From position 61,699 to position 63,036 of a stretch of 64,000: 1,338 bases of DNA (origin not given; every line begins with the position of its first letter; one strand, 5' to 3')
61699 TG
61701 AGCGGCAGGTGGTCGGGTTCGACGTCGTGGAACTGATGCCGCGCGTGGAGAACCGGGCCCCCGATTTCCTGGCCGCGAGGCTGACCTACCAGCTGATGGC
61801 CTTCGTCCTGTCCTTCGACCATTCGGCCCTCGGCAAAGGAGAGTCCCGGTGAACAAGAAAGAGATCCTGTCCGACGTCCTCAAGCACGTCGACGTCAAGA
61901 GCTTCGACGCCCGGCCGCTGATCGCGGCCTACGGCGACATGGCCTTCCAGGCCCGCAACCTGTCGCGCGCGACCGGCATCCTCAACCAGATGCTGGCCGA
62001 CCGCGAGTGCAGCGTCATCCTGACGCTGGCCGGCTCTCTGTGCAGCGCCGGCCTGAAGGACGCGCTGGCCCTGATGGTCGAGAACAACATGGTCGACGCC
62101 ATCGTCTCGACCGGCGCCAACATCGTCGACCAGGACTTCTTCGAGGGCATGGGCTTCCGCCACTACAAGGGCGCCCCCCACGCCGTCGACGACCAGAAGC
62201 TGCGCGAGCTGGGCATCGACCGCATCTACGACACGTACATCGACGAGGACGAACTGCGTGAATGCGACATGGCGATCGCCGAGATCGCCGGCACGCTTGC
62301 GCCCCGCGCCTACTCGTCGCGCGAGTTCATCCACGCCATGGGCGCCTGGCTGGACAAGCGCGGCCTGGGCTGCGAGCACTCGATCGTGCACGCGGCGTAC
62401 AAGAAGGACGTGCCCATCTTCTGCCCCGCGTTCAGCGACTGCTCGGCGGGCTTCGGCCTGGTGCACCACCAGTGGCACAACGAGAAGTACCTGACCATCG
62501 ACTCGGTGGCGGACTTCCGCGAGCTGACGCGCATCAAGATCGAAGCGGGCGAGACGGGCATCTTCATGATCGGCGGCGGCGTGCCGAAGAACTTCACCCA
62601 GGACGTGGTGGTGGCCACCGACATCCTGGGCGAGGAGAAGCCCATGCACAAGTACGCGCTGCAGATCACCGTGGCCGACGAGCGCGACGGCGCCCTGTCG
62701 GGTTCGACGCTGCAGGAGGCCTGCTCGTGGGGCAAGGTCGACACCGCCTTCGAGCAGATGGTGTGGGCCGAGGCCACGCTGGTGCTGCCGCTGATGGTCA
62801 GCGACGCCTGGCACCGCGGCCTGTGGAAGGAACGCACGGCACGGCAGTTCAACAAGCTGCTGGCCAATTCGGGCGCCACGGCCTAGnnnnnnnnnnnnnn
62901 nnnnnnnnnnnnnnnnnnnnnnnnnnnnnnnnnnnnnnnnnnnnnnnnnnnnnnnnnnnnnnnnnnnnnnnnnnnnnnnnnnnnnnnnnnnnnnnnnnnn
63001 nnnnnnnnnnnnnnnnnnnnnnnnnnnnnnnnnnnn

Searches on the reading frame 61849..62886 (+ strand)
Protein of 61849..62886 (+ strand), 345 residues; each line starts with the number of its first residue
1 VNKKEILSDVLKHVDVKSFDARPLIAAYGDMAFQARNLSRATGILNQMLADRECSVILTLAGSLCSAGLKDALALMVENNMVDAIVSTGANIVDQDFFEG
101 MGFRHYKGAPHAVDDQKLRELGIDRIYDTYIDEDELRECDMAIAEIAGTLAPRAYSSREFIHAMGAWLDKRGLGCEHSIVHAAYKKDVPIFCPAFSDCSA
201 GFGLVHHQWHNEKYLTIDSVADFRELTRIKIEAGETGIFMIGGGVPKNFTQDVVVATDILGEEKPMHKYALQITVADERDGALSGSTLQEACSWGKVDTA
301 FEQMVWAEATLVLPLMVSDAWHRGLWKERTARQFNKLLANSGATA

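Call 3: search_protein_families(library=pfam, proteins=[window:61849-62886:+], max_evalue=0.01)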
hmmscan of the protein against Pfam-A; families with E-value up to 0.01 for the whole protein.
window:61849-62886:+ (345 aa): 1 family
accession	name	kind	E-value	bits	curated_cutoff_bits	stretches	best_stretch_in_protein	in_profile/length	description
PF01916.23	DS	-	8.5e-98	327.6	27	1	24-318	2-286/288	Deoxyhypusine synthase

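Call 19: find_homologous_proteins(query=window:61849-62883:+, max_evalue=1e-20)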
Query window:61849-62883:+ (345 aa): 8000 proteins with E <= 1e-20 among 8000 candidates; the best 120 are listed.
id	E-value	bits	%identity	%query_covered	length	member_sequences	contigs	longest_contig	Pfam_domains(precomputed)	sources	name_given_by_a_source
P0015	8.0e-220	747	94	100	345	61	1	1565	PF01916.24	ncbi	-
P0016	1.8e-189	647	82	98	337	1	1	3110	PF01916.24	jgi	jgi:deoxyhypusine synthase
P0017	5.7e-184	629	80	98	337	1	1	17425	PF01916.24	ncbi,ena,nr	ncbi:deoxyhypusine synthase [bacterium]|nr:deoxyhypusine synthase [bacterium]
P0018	9.3e-184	628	80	98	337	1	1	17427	PF01916.24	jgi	-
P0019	2.1e-183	627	80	98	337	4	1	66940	PF01916.24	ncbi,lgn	ncbi:MAG: deoxyhypusine synthase [bacterium]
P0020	3.9e-182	623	78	98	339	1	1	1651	PF01916.24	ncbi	ncbi:MAG: 1,9-bis(guanidino)-5-aza-nonane synthase [Anaerolineae bacterium]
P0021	1.0e-179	615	79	98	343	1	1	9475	PF01916.24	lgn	-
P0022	1.7e-179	614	79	98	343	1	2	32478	PF01916.24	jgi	-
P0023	2.7e-178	610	77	98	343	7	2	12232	PF01916.24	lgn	-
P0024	6.1e-178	609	77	98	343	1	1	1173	PF01916.24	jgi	-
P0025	1.5e-177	608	75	100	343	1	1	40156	PF01916.24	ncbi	-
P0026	1.6e-177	608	77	99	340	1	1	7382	PF01916.24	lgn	-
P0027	2.1e-177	607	78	98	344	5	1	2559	PF01916.24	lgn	-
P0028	2.6e-177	607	77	99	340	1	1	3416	PF01916.24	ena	-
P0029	1.4e-176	604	78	98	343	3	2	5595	PF01916.24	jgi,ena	-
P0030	1.8e-176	604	78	98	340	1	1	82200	PF01916.24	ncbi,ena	-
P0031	2.4e-176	604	77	98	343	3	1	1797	PF01916.24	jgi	-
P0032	2.9e-176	603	77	98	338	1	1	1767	PF01916.24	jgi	jgi:deoxyhypusine synthase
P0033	3.5e-176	603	77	99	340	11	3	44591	PF01916.24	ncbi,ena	-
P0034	1.2e-175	601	76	98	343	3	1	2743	PF01916.24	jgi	-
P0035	2.0e-175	601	77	98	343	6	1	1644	PF01916.24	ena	-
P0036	3.8e-175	600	75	98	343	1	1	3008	PF01916.24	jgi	jgi:deoxyhypusine synthase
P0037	4.2e-175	600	77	98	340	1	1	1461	PF01916.24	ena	-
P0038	1.1e-174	598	77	98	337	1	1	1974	PF01916.24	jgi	jgi:deoxyhypusine synthase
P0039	1.3e-174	598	76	98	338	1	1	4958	PF01916.24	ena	-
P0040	1.6e-174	598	76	98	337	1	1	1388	PF01916.24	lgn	-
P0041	3.4e-174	597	76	98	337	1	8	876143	PF01916.24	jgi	jgi:deoxyhypusine synthase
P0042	4.9e-174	596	76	98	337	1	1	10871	PF01916.24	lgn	-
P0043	5.7e-174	596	76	98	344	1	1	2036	PF01916.24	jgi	jgi:deoxyhypusine synthase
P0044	7.4e-174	596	75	100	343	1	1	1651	PF01916.24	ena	-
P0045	8.7e-174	595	74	98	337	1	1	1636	PF01916.24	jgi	jgi:deoxyhypusine synthase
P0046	1.7e-173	594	77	94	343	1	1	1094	PF01916.24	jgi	jgi:deoxyhypusine synthase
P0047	3.6e-173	593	75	98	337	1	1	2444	PF01916.24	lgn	-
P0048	4.4e-173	593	75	98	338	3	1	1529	PF01916.24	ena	-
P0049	6.1e-173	593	75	98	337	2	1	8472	PF01916.24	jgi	jgi:deoxyhypusine synthase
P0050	7.0e-173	592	73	98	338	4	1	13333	PF01916.24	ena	-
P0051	7.2e-173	592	74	100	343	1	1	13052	PF01916.24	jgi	jgi:deoxyhypusine synthase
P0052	1.2e-172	592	74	100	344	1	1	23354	PF01916.24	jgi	jgi:deoxyhypusine synthase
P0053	1.2e-172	592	74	99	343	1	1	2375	PF01916.24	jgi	-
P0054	1.3e-172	591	75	99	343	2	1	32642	PF01916.24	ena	-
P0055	2.7e-172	590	74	98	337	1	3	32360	PF01916.24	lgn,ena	-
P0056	2.8e-172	590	75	98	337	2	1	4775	PF01916.24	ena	-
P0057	3.5e-172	590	75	98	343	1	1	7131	PF01916.24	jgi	jgi:deoxyhypusine synthase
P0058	4.5e-172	590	75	98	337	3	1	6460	PF01916.24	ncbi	-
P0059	4.9e-172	590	75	98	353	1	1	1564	PF01916.24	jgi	jgi:deoxyhypusine synthase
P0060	5.7e-172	589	74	98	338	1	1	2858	PF01916.24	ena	-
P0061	6.7e-172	589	75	98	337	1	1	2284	PF01916.24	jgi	jgi:deoxyhypusine synthase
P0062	7.3e-172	589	75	98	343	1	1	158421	PF01916.24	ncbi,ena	-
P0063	1.2e-171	588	75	98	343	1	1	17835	PF01916.24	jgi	jgi:deoxyhypusine synthase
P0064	4.4e-171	586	72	98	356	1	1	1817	PF01916.24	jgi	jgi:deoxyhypusine synthase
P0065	5.6e-171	586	74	98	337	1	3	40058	PF01916.24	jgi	jgi:deoxyhypusine synthase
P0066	6.8e-171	586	75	98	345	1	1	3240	PF01916.24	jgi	jgi:deoxyhypusine synthase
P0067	7.4e-171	586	74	98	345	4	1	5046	PF01916.24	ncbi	-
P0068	9.9e-171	585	76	98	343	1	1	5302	PF01916.24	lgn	-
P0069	1.0e-170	585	74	98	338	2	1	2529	PF01916.24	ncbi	-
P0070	1.0e-170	585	76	98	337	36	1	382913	PF01916.24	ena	-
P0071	1.1e-170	585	75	98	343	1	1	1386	PF01916.24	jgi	jgi:deoxyhypusine synthase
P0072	2.2e-170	584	73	99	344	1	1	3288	PF01916.24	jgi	jgi:deoxyhypusine synthase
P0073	2.3e-170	584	75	98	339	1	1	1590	PF01916.24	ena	-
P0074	2.5e-170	584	74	98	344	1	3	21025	PF01916.24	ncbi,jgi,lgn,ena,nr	ncbi:deoxyhypusine synthase [bacterium]|nr:deoxyhypusine synthase [bacterium] MBU1072820.1 deoxyhypu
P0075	2.6e-170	584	74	98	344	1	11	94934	PF01916.24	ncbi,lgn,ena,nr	ncbi:deoxyhypusine synthase [bacterium]|nr:deoxyhypusine synthase [bacterium]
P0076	3.2e-170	584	75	98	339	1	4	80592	PF01916.24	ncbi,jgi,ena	-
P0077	3.6e-170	583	74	98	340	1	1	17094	PF01916.24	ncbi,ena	-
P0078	3.9e-170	583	74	98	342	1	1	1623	PF01916.24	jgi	jgi:deoxyhypusine synthase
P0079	4.1e-170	583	76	98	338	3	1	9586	PF01916.24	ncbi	-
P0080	9.1e-170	582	74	98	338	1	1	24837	PF01916.24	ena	-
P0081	1.0e-169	582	75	98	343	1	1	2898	PF01916.24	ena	-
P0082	1.2e-169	582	73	100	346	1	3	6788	PF01916.24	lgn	-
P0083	1.4e-169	582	73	99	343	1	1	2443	PF01916.24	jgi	jgi:deoxyhypusine synthase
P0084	1.6e-169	581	74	98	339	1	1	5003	PF01916.24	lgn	-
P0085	1.8e-169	581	74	98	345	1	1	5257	PF01916.24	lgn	-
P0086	3.5e-169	580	75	98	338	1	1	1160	PF01916.24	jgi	jgi:deoxyhypusine synthase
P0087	3.6e-169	580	73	99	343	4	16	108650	PF01916.24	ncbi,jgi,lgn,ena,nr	ncbi:deoxyhypusine synthase [bacterium CG_4_9_14_3_um_filter_65_15]|nr:MAG: deoxyhypusine synthase [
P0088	9.8e-169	579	72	98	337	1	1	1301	PF01916.24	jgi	jgi:deoxyhypusine synthase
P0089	1.1e-168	579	72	98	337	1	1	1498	PF01916.24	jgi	jgi:deoxyhypusine synthase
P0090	1.4e-168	578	74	98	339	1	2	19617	PF01916.24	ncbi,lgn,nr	ncbi:MAG: deoxyhypusine synthase [Krumholzibacteria bacterium]|nr:deoxyhypusine synthase [Candidatus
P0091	1.4e-168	578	74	98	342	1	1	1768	PF01916.24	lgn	-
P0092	1.5e-168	578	75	98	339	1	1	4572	PF01916.24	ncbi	ncbi:MAG: deoxyhypusine synthase [Candidatus Krumholzibacteriia bacterium]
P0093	5.7e-168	576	74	98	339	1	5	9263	PF01916.24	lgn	-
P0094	2.5e-167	574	73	98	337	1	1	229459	PF01916.24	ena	-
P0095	3.1e-167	574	72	100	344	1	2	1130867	PF01916.24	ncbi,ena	-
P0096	4.6e-167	573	75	96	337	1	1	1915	PF01916.24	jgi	jgi:deoxyhypusine synthase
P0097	6.7e-167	573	73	100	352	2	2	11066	PF01916.24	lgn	-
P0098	9.6e-167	572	73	98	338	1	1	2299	PF01916.24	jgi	jgi:deoxyhypusine synthase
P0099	1.2e-166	572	73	98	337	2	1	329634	PF01916.24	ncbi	-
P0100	2.3e-166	571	73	99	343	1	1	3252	PF01916.24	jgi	jgi:deoxyhypusine synthase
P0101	2.4e-166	571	75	95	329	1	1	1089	PF01916.24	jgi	jgi:deoxyhypusine synthase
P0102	1.2e-164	565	72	98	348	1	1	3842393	PF01916.24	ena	-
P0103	5.3e-164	563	70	99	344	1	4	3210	PF01916.24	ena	-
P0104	8.4e-164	562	71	99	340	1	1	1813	PF01916.24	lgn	-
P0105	2.1e-163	561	71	98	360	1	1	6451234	PF01916.24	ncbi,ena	-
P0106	1.6e-162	558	72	98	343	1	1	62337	PF01916.24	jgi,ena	-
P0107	2.8e-162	557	71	98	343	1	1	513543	PF01916.24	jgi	jgi:deoxyhypusine synthase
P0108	2.6e-161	554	70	98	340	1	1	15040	PF01916.24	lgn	-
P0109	2.9e-161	554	68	98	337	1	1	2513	PF01916.24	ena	-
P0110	3.9e-161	554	71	98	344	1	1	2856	PF01916.24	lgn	-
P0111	9.4e-161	552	72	98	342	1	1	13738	PF01916.24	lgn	-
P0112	1.5e-160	552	72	96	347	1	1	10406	PF01916.24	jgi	-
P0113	6.1e-160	550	71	98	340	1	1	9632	PF01916.24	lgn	-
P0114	5.4e-159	547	71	98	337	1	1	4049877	PF01916.24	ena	-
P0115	1.4e-158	545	71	99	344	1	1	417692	PF01916.24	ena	-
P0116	5.2e-158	543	71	98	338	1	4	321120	PF01916.24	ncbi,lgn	-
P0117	1.9e-157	542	71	99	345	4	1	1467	PF01916.24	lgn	-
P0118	5.2e-157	540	71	98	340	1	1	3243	PF01916.24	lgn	-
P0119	6.6e-157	540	69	98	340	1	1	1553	PF01916.24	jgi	jgi:deoxyhypusine synthase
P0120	8.0e-157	540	71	99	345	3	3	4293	PF01916.24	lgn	-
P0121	1.7e-156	538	71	98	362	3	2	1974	PF01916.24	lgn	-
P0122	2.0e-156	538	70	98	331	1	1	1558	PF01916.24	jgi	-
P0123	2.7e-156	538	71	98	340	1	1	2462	PF01916.24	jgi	-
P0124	3.5e-156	537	69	99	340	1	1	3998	PF01916.24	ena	-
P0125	5.1e-156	537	71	98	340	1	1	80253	PF01916.24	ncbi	-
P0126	7.9e-156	536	70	99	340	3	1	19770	PF01916.24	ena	-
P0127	2.3e-155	535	69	99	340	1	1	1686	PF01916.24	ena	-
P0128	2.4e-155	535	70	98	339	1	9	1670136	PF01916.24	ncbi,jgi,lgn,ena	-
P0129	2.5e-155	535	69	99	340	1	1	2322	PF01916.24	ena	-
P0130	3.7e-155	534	68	100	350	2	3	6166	PF01916.24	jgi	jgi:deoxyhypusine synthase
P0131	4.1e-155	534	70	98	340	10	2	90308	PF01916.24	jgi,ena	-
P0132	5.0e-155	534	70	98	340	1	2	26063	PF01916.24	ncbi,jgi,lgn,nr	ncbi:MAG TPA: deoxyhypusine synthase [Candidatus Marinimicrobia bacterium]|nr:deoxyhypusine synthase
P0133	6.3e-155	533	70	98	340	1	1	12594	PF01916.24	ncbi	-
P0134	8.9e-155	533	71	95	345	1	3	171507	PF01916.24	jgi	jgi:deoxyhypusine synthase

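Call 20: search_protein_families(library=ncbifam, proteins=[window:61849-62883:+], max_evalue=0.001)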
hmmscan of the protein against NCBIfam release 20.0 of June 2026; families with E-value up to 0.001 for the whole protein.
window:61849-62883:+ (345 aa): 7 families
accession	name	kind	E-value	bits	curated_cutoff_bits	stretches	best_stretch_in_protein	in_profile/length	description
NF002699.1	PRK02492.1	equivalog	9.4e-169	560.6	500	1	4-338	1-337/338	1,9-bis(guanidino)-5-aza-nonane synthase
NF002006.0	PRK00805.1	equivalog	1.5e-91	306.8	434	1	2-333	2-330/338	deoxyhypusine synthase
TIGR00321.1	dhys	equivalog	3.5e-71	240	304.25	1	21-318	13-297/301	deoxyhypusine synthase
NF002630.0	PRK02301.1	equivalog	4e-70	236.6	364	1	4-323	7-314/318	deoxyhypusine synthase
NF001980.1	PRK00770.1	equivalog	9.3e-58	196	450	1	23-323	14-323/350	homospermidine biosynthesis protein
NF003052.1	PRK03971.1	equivalog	4e-50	171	380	1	18-319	28-331/334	deoxyhypusine synthase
NF002294.1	PRK01221.1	equivalog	1.8e-48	165.5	350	1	21-318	12-298/300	deoxyhypusine synthase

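Call 25: find_encoding_contigs(protein=P0019, flank=5000, max_places=1)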
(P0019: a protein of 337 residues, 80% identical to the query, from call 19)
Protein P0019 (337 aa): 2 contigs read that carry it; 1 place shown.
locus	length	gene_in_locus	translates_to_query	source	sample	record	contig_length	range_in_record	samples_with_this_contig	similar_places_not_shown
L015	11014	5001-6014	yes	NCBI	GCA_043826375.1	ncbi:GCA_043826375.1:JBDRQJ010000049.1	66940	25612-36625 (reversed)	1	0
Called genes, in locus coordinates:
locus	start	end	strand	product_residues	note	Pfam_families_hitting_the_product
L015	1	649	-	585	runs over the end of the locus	PF00474:SSF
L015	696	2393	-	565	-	PF02770:Acyl-CoA_dh_M (faint), PF00441:Acyl-CoA_dh_1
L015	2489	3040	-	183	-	PF00856:SET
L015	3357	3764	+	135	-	PF02675:AdoMet_dc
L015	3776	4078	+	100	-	-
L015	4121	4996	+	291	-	PF00491:Arginase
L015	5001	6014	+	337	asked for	PF01916:DS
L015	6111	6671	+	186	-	PF02659:Mntp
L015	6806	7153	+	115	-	-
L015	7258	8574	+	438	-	PF02321:OEP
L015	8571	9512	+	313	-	PF25973:BSH_CzcB, PF25954:Beta-barrel_RND_2, PF25967:RND-MFP_C, PF25975:CzcB_C, PF25989:YknX_C (weak)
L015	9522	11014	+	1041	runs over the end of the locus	PF00873:ACR_tran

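Call 26: find_encoding_contigs(protein=P0030, flank=5000, max_places=1)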
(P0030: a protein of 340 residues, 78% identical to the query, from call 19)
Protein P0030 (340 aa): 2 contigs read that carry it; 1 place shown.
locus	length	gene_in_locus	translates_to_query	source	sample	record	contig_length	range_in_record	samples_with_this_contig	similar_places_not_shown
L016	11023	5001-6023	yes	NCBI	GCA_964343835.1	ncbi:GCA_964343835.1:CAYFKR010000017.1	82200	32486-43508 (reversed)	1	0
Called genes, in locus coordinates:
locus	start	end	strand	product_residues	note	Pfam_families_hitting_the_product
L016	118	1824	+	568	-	PF01019:G_glu_transpept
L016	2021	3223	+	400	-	PF00578:AhpC-TSA, PF08534:Redoxin, PF00085:Thioredoxin (weak), PF13905:Thioredoxin_8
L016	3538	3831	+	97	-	PF02675:AdoMet_dc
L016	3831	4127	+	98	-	-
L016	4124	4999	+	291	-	PF00491:Arginase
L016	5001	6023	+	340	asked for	PF01916:DS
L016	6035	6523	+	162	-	PF00856:SET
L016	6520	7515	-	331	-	PF01112:Asparaginase_2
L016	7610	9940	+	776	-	PF01074:Glyco_hydro_38N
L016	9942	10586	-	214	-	-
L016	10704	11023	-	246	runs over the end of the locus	PF13448:DUF4114 (weak)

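Call 27: find_encoding_contigs(protein=P0090, flank=5000, max_places=1)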
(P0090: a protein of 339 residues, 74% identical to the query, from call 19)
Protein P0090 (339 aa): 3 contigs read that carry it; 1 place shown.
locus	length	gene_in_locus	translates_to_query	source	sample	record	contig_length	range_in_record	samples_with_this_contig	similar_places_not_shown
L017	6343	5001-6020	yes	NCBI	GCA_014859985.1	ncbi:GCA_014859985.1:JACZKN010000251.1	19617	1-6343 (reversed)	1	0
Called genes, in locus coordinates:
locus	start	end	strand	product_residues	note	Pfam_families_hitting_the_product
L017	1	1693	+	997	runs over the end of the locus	PF00072:Response_reg (faint), PF01326:PPDK_N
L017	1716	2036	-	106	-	-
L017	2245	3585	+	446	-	PF02812:ELFV_dehydrog_N, PF00208:ELFV_dehydrog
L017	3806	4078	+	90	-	-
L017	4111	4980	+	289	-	PF00491:Arginase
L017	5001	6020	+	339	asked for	PF01916:DS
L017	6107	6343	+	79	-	PF03446:NAD_binding_2, PF03807:F420_oxidored (weak)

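Call 28: find_encoding_contigs(protein=P0025, flank=5000, max_places=1)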
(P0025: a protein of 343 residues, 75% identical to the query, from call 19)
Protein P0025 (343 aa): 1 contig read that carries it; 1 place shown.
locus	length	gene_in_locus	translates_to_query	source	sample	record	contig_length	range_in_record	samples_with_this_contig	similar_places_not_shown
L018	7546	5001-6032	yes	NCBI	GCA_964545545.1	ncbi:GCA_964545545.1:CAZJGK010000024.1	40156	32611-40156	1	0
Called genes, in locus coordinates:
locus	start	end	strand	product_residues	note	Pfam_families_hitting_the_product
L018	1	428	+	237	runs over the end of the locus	PF00485:PRK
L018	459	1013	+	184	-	PF00156:Pribosyltran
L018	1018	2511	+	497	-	PF00478:IMPDH, PF03060:NMO (faint), PF00571:CBS, PF01070:FMN_dh (weak)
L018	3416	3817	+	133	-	PF02675:AdoMet_dc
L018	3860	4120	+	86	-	-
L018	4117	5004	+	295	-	PF00491:Arginase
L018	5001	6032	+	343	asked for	PF01916:DS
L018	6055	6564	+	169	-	PF00856:SET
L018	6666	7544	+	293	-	?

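Call 36: find_related_loci(query=A2, collection=metagenome_contigs, flank=5000)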
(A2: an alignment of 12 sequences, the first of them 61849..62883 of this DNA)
Query A2 (345 aa) in metagenome_contigs; peptide patterns used: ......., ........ (x = any residue, [..] = any of these).
600 stretches matched a pattern (row limit reached: there are more); 523 encode a relative of the query (tblastn E <= 1e-3); the best 80 are kept; 80 distinct loci.
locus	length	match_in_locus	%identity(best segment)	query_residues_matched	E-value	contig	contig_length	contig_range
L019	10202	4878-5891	68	1-338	2e-160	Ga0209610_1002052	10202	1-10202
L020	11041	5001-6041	66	1-342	1e-159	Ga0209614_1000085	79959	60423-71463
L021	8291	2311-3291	70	11-337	5e-158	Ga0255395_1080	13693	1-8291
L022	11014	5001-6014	68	1-338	2e-157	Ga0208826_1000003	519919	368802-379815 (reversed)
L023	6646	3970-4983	68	1-338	8e-158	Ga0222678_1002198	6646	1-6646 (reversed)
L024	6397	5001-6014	67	1-338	2e-157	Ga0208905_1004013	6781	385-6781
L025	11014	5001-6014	67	1-338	1e-156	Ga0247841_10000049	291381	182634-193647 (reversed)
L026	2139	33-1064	68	1-344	8e-167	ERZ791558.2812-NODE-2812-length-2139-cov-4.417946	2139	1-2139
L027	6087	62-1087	66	1-342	3e-154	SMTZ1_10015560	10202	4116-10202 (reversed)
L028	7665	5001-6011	65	1-338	2e-153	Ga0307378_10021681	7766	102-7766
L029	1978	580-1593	66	1-338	3e-164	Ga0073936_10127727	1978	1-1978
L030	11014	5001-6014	66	1-339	2e-152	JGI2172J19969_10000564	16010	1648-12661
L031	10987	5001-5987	67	1-329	5e-151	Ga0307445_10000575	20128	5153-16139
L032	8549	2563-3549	67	1-329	5e-151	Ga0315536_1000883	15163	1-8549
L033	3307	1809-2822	65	1-339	6e-156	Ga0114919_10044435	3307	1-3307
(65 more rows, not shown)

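Call 65: find_encoding_contigs(protein=P0087, flank=5000, max_places=1)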
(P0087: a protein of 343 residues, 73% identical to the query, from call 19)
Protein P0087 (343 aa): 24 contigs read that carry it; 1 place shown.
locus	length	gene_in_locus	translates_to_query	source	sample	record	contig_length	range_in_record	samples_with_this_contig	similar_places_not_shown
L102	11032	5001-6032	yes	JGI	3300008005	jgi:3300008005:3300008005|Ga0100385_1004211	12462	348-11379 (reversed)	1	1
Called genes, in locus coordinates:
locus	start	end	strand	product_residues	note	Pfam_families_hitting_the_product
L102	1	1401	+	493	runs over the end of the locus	PF00478:IMPDH, PF00571:CBS, PF01070:FMN_dh (weak), PF03060:NMO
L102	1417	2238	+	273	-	PF13860:FlgD_ig (weak)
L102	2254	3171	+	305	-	PF07920:DUF1684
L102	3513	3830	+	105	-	PF02675:AdoMet_dc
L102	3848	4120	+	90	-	-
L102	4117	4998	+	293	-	PF00491:Arginase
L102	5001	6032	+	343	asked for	PF01916:DS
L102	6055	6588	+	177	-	PF00856:SET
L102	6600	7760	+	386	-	PF00266:Aminotran_5, PF00155:Aminotran_1_2 (weak)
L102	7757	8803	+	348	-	PF01112:Asparaginase_2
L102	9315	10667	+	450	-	PF07690:MFS_1, PF00854:PTR2 (weak)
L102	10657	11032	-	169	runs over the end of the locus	PF00583:Acetyltransf_1, PF13673:Acetyltransf_10, PF13508:Acetyltransf_7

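Call 66: find_encoding_contigs(protein=P0105, flank=5000, max_places=1)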
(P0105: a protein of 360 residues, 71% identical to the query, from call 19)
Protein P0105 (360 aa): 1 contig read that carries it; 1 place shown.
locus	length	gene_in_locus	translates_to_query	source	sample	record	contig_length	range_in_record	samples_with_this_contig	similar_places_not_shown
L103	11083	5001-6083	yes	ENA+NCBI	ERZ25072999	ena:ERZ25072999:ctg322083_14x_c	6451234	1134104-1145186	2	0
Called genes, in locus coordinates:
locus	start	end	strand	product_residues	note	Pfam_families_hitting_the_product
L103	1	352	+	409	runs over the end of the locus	PF03916:NrfD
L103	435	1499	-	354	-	PF02222:ATP-grasp (faint), PF07478:Dala_Dala_lig_C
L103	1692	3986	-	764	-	PF00324:AA_permease, PF03522:SLC12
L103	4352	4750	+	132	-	PF02675:AdoMet_dc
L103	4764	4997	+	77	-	-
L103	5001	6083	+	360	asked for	PF01916:DS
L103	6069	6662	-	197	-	PF01510:Amidase_2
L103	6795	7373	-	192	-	PF02508:Rnf-Nqr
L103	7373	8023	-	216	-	PF02508:Rnf-Nqr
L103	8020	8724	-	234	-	PF04205:FMN_bind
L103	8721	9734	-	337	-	PF03116:NQR2_RnfD_RnfE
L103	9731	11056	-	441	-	PF13375:RnfC_N, PF01512:Complex1_51K, PF10531:SLBB, PF12838:Fer4_7 (weak), PF13183:Fer4_8, PF13187:Fer4_9 (weak), PF13237:Fer4_10 (weak), PF13534:Fer4_17, +2 more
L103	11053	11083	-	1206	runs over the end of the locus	PF01855:POR_N, PF12797:Fer4_2 (faint), PF12837:Fer4_6 (faint), PF12838:Fer4_7 (faint), PF13187:Fer4_9 (faint), PF13237:Fer4_10 (faint), PF13484:Fer4_16 (faint), PF00037:Fer4 (weak)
